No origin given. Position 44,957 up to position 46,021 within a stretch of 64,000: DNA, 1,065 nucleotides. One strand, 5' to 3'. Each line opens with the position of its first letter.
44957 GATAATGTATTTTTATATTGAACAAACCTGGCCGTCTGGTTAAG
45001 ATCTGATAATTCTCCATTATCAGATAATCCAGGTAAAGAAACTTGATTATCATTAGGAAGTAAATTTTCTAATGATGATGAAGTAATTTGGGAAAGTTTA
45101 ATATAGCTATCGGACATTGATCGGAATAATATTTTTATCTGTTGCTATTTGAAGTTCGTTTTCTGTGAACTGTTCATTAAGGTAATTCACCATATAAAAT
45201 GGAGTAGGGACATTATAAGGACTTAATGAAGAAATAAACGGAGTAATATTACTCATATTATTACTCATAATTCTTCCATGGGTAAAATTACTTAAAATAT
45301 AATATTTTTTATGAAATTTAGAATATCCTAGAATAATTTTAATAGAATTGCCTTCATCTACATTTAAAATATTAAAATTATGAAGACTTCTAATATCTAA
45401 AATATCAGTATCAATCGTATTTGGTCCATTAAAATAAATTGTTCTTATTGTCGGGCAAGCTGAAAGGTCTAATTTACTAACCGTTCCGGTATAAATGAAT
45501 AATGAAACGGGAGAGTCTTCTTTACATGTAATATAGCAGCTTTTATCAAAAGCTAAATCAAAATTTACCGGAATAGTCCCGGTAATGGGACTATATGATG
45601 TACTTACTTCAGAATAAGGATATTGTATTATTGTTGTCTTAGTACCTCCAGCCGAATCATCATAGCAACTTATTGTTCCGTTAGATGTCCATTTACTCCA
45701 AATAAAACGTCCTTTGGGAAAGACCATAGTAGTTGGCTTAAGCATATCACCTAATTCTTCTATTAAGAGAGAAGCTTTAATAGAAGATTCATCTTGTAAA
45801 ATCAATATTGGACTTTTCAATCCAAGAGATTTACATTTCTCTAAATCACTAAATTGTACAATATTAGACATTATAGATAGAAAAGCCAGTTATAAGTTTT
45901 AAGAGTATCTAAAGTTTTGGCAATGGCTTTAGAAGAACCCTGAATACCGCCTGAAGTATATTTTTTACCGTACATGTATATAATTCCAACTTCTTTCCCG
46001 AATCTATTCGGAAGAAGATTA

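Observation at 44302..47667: Three tandem paralogous leucine-rich-repeat proteins in a T4-like phage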

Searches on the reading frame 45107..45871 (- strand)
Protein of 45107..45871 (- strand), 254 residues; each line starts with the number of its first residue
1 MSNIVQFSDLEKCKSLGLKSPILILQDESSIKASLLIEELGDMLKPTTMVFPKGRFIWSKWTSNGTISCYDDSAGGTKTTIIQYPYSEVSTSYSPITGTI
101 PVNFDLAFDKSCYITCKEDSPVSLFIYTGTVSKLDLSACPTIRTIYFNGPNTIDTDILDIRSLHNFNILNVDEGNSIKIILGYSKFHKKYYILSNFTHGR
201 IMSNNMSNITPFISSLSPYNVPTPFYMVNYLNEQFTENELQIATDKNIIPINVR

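Call 3: search_protein_families(library=pfam, proteins=[window:45107-45871:-], max_evalue=1)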
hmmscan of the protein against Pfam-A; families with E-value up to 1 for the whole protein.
window:45107-45871:- (254 aa): 0 families

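Call 4: search_protein_families(library=phrogs, proteins=[window:45107-45871:-], max_evalue=0.01)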
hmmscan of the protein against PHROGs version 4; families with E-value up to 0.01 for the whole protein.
window:45107-45871:- (254 aa): 0 families

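Call 17: find_homologous_proteins(query=window:45107-45871:-)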
Query window:45107-45871:- (254 aa): 9 proteins with E <= 0.001 among 488 candidates.
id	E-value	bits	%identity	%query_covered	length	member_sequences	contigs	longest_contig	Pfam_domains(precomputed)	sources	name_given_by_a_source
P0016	6.3e-160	548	96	100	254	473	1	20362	-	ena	-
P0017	3.9e-157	539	95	100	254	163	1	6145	-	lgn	-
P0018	1.2e-155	534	94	100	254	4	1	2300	-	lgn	-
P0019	1.9e-154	530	93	100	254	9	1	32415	-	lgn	-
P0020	5.4e-154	529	93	100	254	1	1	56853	-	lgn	-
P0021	2.3e-153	526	94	100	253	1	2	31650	-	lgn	-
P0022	4.3e-139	480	85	100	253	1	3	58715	-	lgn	-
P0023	9.5e-102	357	64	100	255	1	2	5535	-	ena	-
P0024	4.4e-36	142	100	28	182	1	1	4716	PF14287.12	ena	-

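Call 30: search_solved_structures(query=A2, max_evalue=10)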
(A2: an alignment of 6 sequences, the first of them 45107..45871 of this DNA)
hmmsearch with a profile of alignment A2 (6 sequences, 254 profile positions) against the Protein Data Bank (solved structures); distinct sequences matched with E-value up to 10: 3.
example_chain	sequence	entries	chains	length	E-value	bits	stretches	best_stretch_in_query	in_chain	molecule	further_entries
8glv_EM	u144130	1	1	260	0.086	15.5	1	123-157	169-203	Dynein regulatory complex subunit 6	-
3cnw_A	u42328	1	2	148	0.62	12.7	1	87-162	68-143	Protein XoxI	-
3f08_A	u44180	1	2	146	1.3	11.6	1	87-162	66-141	uncharacterized protein Q6HG14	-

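Call 61: predict_structure(alignment_id=A6)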
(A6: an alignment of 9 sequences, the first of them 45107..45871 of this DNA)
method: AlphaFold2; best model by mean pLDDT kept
length: 254 residues; sequences in the alignment: 9
mean_pLDDT: 42.2   pTM: 0.40
mean pLDDT of the five models: 42.2, 41.4, 39.0, 36.3, 35.0
residues with pLDDT >= 90: 0; 70-90: 0; 50-70: 66; < 50: 188
segments of 3 or more residues with pLDDT < 50: 1-55, 75-98, 105-108, 148-234, 239-254
pLDDT, mean of each block of 10 residues (from residue 1): 35 39 40 42 39 50 58 48 32 40 49 59 57 56 52 40 35 39 34 36 33 29 29 46 40 33
secondary structure, 60 per line:
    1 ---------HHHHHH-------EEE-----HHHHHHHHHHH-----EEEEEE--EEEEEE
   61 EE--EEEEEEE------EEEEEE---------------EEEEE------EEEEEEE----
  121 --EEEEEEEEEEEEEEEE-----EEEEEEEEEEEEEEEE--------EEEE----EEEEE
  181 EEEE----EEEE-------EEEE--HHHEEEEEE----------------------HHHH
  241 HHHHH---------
elements in order: H10-15 E23-25 H31-41 E47-52 E55-62 E65-71 E78-83 E99-103 E110-116 E123-138 E144-159 E168-171 E176-184 E189-192 E200-203 E209-214 H237-245

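Call 76: search_solved_structures(query=A7, max_evalue=1, show_alignments=1)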
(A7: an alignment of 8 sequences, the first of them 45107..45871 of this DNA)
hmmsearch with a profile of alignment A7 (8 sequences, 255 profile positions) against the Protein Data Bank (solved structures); distinct sequences matched with E-value up to 1: 1.
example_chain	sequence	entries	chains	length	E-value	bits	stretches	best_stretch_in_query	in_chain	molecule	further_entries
8glv_EM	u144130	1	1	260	0.32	13.7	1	123-157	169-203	Dynein regulatory complex subunit 6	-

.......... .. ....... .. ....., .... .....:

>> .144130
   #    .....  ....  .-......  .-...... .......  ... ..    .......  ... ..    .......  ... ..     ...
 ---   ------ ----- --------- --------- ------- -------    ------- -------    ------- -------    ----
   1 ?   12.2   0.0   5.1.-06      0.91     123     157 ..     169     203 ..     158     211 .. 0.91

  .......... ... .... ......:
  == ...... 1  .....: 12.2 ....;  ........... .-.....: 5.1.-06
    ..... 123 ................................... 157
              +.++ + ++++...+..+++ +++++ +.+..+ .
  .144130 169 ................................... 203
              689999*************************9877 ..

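Call 91: search_protein_families(library=ncbifam, proteins=[window:45107-45871:-], max_evalue=0.01)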
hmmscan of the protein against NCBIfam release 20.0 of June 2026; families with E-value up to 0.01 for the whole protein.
window:45107-45871:- (254 aa): 0 families

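Call 104: search_protein_families(library=pfam, alignment_id=A7, max_evalue=1)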
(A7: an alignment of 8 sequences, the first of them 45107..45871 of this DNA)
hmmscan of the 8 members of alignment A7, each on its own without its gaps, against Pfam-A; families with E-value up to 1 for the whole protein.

A. member 1, window:45107-45871:- (254 aa): 0 families

B. families by the number of members that match (of 8 scanned): 5 families
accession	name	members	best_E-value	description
PF07244.20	POTRA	1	0.021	Surface antigen variable number repeat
PF12116.14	SpoIIID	1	0.034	Stage III sporulation protein D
PF22426.2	SMMA_N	1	0.045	Maltogenic amylase, N-terminal domain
PF01828.24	Peptidase_A4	1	0.13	Peptidase A4 family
PF21409.3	Ski2_beta-barrel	1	0.17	Ski2, beta-barrel domain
